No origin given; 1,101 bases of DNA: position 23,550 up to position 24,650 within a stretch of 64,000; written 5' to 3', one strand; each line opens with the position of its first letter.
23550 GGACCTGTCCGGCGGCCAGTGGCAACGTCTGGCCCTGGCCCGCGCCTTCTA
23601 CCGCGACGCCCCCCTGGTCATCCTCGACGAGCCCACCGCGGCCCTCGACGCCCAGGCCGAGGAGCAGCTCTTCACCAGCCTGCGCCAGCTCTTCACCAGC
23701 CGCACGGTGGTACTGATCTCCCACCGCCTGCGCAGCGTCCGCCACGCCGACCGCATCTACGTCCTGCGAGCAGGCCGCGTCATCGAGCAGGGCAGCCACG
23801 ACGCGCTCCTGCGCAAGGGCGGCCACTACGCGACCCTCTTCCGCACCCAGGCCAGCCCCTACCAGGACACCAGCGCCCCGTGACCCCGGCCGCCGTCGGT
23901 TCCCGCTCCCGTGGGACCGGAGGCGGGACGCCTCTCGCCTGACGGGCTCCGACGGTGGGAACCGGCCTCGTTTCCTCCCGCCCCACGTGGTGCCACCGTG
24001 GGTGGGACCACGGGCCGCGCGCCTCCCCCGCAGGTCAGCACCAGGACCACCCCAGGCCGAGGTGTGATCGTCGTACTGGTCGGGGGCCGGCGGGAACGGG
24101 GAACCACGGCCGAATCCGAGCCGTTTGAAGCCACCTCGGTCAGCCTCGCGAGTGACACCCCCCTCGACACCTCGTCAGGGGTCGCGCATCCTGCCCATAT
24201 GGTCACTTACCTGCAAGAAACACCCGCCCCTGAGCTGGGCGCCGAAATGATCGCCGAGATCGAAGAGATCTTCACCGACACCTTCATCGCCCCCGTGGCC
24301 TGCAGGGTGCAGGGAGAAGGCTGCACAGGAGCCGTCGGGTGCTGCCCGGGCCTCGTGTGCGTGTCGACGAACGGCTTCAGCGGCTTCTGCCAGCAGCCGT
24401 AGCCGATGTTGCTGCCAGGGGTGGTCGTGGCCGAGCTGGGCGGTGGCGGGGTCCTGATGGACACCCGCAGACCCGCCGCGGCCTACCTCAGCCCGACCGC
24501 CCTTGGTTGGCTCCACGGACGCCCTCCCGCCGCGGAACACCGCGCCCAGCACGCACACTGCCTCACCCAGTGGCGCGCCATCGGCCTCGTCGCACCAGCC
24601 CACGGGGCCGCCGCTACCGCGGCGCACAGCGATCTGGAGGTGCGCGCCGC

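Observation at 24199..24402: Knottin-spaced six-cysteine precursor peptide with an acidic leader and no signal peptide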

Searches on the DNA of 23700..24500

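Call 97: search_rna_families(source=window, start=23700, end=24500, threshold=evalue, max_evalue=1)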
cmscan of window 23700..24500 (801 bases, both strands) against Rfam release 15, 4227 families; matches with E-value up to 1: 3.
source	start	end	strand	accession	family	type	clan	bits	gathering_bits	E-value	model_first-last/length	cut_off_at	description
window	23982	24032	-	RF01783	b55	Gene; sRNA;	-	19.9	70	0.98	1-61/61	no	Mycobacterium B11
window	24438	24483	+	RF01022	mir-611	Gene; miRNA;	-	17.8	90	0.69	9-56/65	no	mir-611 microRNA precursor family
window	24138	24191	-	RF01138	sR23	Gene; snRNA; snoRNA; CD-box;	-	14.1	45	0.71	1-54/54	no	Small nucleolar RNA sR23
